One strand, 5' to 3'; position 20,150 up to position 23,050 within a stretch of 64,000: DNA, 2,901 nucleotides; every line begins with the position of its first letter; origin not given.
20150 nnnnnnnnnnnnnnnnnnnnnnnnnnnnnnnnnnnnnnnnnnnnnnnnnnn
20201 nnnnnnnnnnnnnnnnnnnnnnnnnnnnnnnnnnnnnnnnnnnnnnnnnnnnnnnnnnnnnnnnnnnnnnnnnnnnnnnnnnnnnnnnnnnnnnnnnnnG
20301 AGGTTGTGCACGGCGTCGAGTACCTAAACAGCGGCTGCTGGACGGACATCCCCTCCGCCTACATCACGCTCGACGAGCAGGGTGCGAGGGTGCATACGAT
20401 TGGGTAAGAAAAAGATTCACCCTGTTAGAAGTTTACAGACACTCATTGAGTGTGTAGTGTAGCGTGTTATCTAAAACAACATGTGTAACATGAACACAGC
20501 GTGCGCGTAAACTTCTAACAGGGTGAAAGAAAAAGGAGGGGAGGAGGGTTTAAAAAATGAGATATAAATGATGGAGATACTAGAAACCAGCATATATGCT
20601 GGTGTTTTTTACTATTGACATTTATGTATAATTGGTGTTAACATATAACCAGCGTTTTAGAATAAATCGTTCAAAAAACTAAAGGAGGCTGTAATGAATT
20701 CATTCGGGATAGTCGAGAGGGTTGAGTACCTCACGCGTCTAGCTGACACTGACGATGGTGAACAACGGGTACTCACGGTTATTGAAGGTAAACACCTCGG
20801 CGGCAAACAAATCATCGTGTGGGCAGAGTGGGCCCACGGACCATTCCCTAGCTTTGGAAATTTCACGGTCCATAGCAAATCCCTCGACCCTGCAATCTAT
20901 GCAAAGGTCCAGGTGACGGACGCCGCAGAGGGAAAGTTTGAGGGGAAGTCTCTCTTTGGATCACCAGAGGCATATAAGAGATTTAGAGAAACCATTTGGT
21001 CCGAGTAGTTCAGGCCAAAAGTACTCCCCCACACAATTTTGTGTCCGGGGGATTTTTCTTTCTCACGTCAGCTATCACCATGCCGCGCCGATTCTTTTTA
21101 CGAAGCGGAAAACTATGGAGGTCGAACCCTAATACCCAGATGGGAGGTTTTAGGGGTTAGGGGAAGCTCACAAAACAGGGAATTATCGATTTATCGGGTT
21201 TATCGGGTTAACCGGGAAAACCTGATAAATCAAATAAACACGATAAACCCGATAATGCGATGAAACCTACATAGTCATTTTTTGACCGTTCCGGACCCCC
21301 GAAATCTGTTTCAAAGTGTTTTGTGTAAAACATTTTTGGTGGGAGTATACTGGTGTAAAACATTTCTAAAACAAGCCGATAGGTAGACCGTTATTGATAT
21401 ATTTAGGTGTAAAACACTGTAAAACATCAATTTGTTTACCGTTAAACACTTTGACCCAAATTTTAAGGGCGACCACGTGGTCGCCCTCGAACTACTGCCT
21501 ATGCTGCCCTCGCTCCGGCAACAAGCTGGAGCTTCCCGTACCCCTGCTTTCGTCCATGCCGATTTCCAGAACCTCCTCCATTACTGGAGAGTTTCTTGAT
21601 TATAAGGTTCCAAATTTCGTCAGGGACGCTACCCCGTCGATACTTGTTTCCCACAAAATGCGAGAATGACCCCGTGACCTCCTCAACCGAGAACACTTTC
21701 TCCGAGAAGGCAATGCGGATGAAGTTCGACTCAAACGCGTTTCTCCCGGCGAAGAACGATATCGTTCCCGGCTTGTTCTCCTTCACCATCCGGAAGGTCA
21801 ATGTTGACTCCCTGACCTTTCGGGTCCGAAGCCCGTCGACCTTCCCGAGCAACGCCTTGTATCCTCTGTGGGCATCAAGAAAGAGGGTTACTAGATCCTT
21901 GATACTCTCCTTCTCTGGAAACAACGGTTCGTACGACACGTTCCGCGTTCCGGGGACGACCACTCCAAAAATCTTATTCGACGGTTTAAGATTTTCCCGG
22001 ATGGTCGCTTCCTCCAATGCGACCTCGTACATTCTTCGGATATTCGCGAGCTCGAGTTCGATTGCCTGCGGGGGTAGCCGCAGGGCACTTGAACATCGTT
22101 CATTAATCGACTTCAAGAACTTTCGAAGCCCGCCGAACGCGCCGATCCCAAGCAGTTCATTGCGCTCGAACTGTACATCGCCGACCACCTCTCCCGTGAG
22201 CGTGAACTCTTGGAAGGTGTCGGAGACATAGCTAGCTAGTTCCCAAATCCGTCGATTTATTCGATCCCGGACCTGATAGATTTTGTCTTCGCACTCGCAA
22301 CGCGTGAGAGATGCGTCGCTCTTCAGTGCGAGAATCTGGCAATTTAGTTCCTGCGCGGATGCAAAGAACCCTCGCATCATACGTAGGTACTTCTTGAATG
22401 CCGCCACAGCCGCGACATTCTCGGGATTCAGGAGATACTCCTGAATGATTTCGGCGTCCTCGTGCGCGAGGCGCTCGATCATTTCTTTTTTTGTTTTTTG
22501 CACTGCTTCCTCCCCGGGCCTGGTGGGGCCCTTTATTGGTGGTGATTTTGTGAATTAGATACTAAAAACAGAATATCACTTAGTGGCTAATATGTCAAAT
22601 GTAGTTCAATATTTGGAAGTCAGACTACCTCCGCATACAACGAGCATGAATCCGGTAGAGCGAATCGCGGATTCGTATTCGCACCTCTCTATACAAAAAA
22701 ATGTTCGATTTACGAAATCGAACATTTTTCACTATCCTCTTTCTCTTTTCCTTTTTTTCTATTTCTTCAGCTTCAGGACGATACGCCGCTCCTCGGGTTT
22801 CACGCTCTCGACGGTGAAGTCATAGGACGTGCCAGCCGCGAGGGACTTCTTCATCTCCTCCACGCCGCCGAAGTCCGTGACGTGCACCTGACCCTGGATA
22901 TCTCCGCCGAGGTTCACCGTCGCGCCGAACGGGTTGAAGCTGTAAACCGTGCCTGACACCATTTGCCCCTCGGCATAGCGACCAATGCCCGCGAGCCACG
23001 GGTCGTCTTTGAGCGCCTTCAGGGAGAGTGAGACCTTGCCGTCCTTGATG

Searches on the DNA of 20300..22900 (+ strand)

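Call 25: search_rna_families(source=window, start=20300, end=22900, threshold=evalue, max_evalue=10)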
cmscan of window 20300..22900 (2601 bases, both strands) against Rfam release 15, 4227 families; matches with E-value up to 10: 7.
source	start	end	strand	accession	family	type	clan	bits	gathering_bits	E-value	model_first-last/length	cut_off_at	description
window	20545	20609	+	RF00112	CyaR_RyeE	Gene; sRNA;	-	21.1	47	1.2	1-85/85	no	CyaR/Rye RNA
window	20416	20527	+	RF04202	MIR5380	Gene; miRNA;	-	20.5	150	0.93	1-137/137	no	MIR5380 microRNA precursor family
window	21455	21542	-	RF02055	STnc380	Gene; sRNA;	-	18.1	60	2.2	1-108/108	no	Enterobacterial sRNA STnc380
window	21183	21263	+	RF01926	mir-981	Gene; miRNA;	-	17.3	51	0.24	1-86/86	no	mir-981 microRNA precursor family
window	21454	21539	+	RF01808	MicX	Gene; sRNA;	-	16.3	75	1.8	1-194/194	no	MicX Vibrio cholerae sRNA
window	21366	21502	-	RF01808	MicX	Gene; sRNA;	-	15.6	75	2.7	1-194/194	no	MicX Vibrio cholerae sRNA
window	21297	21490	+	RF01850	beta_tmRNA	Gene;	CL00001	10.5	84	2.1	1-331/331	no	Betaproteobacteria transfer-messenger RNA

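Call 83: search_dna_similar(query=window:21060-21470:+, collection=plasmids, mode=distant, max_evalue=0.01, max_rows=10)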
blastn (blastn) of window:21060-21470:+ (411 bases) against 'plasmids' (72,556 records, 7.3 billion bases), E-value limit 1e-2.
No match.

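Call 84: search_dna_similar(query=window:21060-21470:+, collection=phages, mode=distant, max_evalue=0.01, max_rows=10)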
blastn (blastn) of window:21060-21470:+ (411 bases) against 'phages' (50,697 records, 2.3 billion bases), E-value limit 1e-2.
No match.

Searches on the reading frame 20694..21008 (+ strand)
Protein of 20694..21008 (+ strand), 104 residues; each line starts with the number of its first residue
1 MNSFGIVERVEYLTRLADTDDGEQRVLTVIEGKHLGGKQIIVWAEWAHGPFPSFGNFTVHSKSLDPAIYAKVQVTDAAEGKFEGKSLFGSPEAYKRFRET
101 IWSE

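Call 9: search_protein_families(library=pfam, proteins=[window:20694-21008:+], max_evalue=0.01)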
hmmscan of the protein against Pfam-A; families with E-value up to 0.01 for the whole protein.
window:20694-21008:+ (104 aa): 0 families

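Call 12: search_protein_families(library=ncbifam, proteins=[window:20694-21008:+], max_evalue=1)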
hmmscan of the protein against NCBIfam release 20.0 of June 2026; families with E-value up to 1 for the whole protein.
window:20694-21008:+ (104 aa): 0 families

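Call 13: search_protein_families(library=padloc, proteins=[window:20694-21008:+], max_evalue=1)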
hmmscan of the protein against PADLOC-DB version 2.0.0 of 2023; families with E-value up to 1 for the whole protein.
window:20694-21008:+ (104 aa): 0 families

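Call 14: search_protein_families(library=phrogs, proteins=[window:20694-21008:+], max_evalue=1)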
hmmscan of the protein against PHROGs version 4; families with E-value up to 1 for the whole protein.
window:20694-21008:+ (104 aa): 0 families

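Call 39: find_homologous_proteins(query=window:20694-21008:+, max_evalue=0.01)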
Query window:20694-21008:+ (104 aa): 2 proteins with E <= 0.01 among 6 candidates.
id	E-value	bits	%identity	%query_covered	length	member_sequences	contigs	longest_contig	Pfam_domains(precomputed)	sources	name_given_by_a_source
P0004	3.3e-64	231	100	100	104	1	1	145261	-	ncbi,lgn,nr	ncbi:MAG: hypothetical protein Q7S84_04070 [bacterium]|nr:hypothetical protein [bacterium]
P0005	3.3e-39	151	70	100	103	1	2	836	-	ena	-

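Call 40: find_encoding_contigs(protein=P0005, flank=10000)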
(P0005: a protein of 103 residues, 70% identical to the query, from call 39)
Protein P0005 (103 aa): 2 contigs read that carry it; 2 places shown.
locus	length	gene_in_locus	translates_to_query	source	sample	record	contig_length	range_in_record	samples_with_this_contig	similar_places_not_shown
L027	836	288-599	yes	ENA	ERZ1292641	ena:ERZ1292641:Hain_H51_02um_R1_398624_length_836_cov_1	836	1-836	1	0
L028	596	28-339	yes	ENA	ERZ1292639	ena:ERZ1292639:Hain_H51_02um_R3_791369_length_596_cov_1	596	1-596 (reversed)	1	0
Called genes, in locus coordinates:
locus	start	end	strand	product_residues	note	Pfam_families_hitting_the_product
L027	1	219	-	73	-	?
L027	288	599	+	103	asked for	-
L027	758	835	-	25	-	?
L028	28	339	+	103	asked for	-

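Call 41: find_encoding_contigs(protein=P0004, flank=1000, max_places=3)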
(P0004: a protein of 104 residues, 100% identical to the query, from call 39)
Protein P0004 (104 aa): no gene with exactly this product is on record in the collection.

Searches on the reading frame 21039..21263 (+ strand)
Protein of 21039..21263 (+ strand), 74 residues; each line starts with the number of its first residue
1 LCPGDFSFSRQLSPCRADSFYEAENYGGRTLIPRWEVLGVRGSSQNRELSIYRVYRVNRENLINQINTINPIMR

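Call 12: search_protein_families(library=ncbifam, proteins=[window:21039-21263:+], max_evalue=1)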
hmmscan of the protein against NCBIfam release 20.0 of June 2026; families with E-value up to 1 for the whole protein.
window:21039-21263:+ (74 aa): 0 families

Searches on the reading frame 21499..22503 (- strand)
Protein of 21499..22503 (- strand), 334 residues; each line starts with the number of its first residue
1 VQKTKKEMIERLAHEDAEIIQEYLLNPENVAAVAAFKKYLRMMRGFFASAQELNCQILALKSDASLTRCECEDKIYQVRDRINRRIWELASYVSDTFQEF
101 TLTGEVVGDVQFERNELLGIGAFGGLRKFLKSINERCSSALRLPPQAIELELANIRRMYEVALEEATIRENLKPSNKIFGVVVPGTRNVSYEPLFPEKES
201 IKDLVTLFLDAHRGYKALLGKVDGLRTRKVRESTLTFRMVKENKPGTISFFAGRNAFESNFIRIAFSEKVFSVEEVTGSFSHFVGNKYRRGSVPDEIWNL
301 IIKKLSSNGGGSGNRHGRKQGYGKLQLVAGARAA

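Call 9: search_protein_families(library=pfam, proteins=[window:21499-22503:-], max_evalue=0.01)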
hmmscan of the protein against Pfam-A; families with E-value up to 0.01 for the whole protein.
window:21499-22503:- (334 aa): 0 families

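Call 12: search_protein_families(library=ncbifam, proteins=[window:21499-22503:-], max_evalue=1)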
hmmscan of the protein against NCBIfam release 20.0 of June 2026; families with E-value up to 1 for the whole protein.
window:21499-22503:- (334 aa): 0 families

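Call 13: search_protein_families(library=padloc, proteins=[window:21499-22503:-], max_evalue=1)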
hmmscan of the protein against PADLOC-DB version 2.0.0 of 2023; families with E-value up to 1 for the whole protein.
window:21499-22503:- (334 aa): 1 family
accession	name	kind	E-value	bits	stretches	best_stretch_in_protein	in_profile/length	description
PDLC01009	typeIV_Cas6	-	0.059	10.9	1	127-159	140-172/232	Cas_effector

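Call 14: search_protein_families(library=phrogs, proteins=[window:21499-22503:-], max_evalue=1)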
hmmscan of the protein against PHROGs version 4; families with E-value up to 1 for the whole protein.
window:21499-22503:- (334 aa): 0 families

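Call 15: find_homologous_proteins(query=window:21499-22503:-, max_evalue=0.001)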
Query window:21499-22503:- (334 aa): 1 proteins with E <= 0.001 among 7736 candidates.
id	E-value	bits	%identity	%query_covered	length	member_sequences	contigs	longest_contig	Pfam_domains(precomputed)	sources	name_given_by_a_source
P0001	1.3e-212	723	100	98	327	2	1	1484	-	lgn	-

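Call 20: find_encoding_contigs(protein=P0001, flank=5000)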
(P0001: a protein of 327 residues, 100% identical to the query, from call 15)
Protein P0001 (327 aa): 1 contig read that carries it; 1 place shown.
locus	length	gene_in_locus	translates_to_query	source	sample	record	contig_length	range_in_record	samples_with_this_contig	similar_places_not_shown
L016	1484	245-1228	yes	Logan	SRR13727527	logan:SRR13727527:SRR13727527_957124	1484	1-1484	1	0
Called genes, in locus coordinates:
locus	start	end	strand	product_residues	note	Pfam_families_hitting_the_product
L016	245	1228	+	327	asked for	-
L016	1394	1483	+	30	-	?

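Call 28: predict_structure(protein=window:21499-22503:-)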
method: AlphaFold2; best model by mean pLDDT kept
length: 334 residues; sequences in the alignment: 1
mean_pLDDT: 36.6   pTM: 0.26
mean pLDDT of the five models: 36.6, 35.4, 35.2, 35.1, 32.9
residues with pLDDT >= 90: 0; 70-90: 3; 50-70: 23; < 50: 308
segments of 3 or more residues with pLDDT < 50: 1-52, 54-56, 86-334
pLDDT, mean of each block of 10 residues (from residue 1): 39 34 35 42 46 49 63 54 49 39 27 29 38 36 40 42 33 26 27 34 42 38 32 35 34 32 30 29 28 35 33 34 27 24
secondary structure, 60 per line:
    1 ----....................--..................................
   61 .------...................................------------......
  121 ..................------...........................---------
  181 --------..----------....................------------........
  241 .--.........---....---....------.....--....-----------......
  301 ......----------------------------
elements in order: H5-24 H27-61 H68-102 H115-138 H145-171 H201-220 E233-241 E244-252 H256-259 E263-266 H273-277 H280-283 H295-306

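Call 29: search_protein_representatives(protein=window:21499-22503:-)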
Query: 334 residues. Proteins with E-value up to 0.001 (for the whole library): 3; up to 1e-10: 2; up to 1e-30: 2. The best 3 are listed.
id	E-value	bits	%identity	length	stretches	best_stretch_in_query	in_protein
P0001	4.0e-213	722.7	100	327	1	8-334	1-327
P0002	4.9e-38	147.6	34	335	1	7-324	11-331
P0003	4.6e-04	36.0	27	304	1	173-308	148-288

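Call 30: find_encoding_contigs(protein=P0002, flank=10000)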
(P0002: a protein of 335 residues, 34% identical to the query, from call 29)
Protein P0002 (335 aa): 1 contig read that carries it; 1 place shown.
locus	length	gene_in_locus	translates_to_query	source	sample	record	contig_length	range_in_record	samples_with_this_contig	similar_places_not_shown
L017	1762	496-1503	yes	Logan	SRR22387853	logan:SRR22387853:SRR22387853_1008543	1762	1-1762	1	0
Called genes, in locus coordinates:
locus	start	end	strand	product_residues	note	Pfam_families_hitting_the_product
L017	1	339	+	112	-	?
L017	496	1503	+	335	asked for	-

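Call 31: find_encoding_contigs(protein=P0003, flank=10000)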
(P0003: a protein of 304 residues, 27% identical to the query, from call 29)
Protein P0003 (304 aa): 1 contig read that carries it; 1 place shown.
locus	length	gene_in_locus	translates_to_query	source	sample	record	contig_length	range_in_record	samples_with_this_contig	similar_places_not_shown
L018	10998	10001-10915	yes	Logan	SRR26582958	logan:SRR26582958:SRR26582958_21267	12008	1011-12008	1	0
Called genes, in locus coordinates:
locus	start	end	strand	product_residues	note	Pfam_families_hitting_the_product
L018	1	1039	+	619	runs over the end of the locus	-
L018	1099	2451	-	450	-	PF02366:PMT, PF16192:PMT_4TMC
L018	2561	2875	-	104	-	PF18895:T4SS_pilin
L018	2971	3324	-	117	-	PF04956:TrbC, PF18895:T4SS_pilin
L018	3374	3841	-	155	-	PF04956:TrbC (weak), PF18895:T4SS_pilin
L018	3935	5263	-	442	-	PF01547:SBP_bac_1, PF13416:SBP_bac_8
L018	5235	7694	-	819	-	PF00521:DNA_topoisoIV, PF03989:DNA_gyraseA_C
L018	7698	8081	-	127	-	-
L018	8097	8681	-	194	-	PF13483:Lactamase_B_3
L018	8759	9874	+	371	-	PF23459:S1_RRP5 (faint), PF00575:S1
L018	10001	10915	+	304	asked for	-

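Call 85: search_dna_similar(query=window:21499-22503:-, collection=plasmids, mode=protein, max_evalue=0.01, max_rows=10)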
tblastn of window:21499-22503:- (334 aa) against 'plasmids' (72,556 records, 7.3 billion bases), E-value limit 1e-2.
No match.

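Call 90: predict_structure(alignment_id=A2)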
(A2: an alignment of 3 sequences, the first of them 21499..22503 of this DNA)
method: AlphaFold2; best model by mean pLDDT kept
length: 334 residues; sequences in the alignment: 3
mean_pLDDT: 63.5   pTM: 0.47
mean pLDDT of the five models: 63.5, 59.3, 57.1, 56.5, 55.6
residues with pLDDT >= 90: 6; 70-90: 159; 50-70: 87; < 50: 82
segments of 3 or more residues with pLDDT < 50: 18-28, 96-122, 254-258, 275-282, 309-334
pLDDT, mean of each block of 10 residues (from residue 1): 54 53 46 56 70 77 84 83 67 50 31 33 62 80 79 76 75 74 80 83 88 88 81 75 76 50 64 44 52 65 61 30 25 23
secondary structure, 60 per line:
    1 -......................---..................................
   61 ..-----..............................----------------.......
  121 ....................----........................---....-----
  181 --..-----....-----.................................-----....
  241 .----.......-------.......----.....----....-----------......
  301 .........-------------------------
elements in order: H2-23 H27-62 H68-97 H114-140 H145-168 E172-175 E190-193 H199-231 H237-241 E246-252 E260-266 E271-275 E280-283 H295-309

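Call 93: fold_search(model_id=the predicted structure, library=pdb)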
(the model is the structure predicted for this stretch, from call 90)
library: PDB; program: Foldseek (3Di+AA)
matches with E <= 10: 396; with E <= 0.001: 0
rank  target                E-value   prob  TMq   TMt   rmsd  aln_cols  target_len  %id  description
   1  1txd                  9.6e-02  0.18  0.17  0.16  22.2       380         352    9  Crystal Structure of the DH/PH domains of Leukemia-associated RhoGEF (released 2004-09-21)
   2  6w3i_B                5.1e-01  0.15  0.13  0.18  13.7       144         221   12  Crystal structure of a FAM46C mutant in complex with Plk4 (released 2020-05-06)
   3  2nug_B                6.3e-01  0.11  0.16  0.21  14.4       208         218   10  Crystal structure of RNase III from Aquifex aeolicus complexed with ds-RNA at 1.7-Angstrom Resolution (released 2007-11-20)
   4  3nyl                  7.1e-01  0.30  0.21  0.32  16.3       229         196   12  The X-ray structure of an antiparallel dimer of the human amyloid precursor protein E2 domain (released 2011-07-13)
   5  2nug_A                7.5e-01  0.10  0.16  0.22  14.3       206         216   10  Crystal structure of RNase III from Aquifex aeolicus complexed with ds-RNA at 1.7-Angstrom Resolution (released 2007-11-20)
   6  4p1n_B                8.4e-01  0.30  0.25  0.35  11.0       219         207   13  Crystal structure of Atg1-Atg13 complex (released 2014-05-07)
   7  6a5s_B                8.4e-01  0.13  0.18  0.24  15.2       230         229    9  Structure of 14-3-3 gamma in complex with TFEB 14-3-3 binding motif (released 2019-02-13)
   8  8gn7_A                8.4e-01  0.11  0.16  0.25  20.8       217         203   12  structure of human connexin 40.1 intercellular gap junction channel by cryoEM (released 2023-08-30)
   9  7xt7_j                8.4e-01  0.09  0.10  0.08  14.9       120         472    8  RNA polymerase II elongation complex transcribing a nucleosome (EC49B) (released 2022-10-12)
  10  3odx_A                8.8e-01  0.07  0.18  0.18  20.7       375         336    9  Crystal Structure of an N-terminally Truncated Linker-DH/PH Domains of p115-RhoGEF (released 2011-01-05)
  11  3pmr_A                9.4e-01  0.15  0.15  0.25  16.1       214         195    9  Crystal Structure of E2 domain of Human Amyloid Precursor-Like Protein 1 (released 2011-06-01)
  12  4n7v_A                9.4e-01  0.10  0.12  0.18  13.4       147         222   14  Crystal structure of human Plk4 cryptic polo box (CPB) in complex with a Cep152 N-terminal fragment (released 2014-07-02)
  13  2cmr_A                9.9e-01  0.13  0.16  0.23  18.3       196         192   16  Crystal structure of the HIV-1 neutralizing antibody D5 Fab bound to the gp41 inner-core mimetic 5-helix (released 2006-10-16)
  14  9w03_B                9.9e-01  0.08  0.14  0.17  15.9       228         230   11  Cryo-EM structure of TasH-tigRNA complex (released 2026-03-11)
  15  8d2j_D                1.0e+00  0.06  0.16  0.12  24.6       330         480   10  A novel insecticidal protein from ferns IPD113_Cow. (released 2023-11-08)
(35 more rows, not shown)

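Call 95: search_solved_structures(query=A3, max_evalue=1)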
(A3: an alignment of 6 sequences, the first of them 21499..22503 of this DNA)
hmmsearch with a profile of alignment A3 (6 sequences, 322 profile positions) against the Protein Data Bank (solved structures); distinct sequences matched with E-value up to 1: 0.

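Call 96: search_protein_families(library=pfam, alignment_id=A3, max_evalue=0.1)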
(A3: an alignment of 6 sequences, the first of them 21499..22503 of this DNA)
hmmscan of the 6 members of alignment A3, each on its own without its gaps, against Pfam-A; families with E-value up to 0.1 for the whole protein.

A. member 1, window:21499-22503:- (334 aa): 0 families

B. families by the number of members that match (of 6 scanned): 1 family
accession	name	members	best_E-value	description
PF24948.1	Citrate_synth_N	1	0.025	ATP-citrate synthase ATP-grasp domain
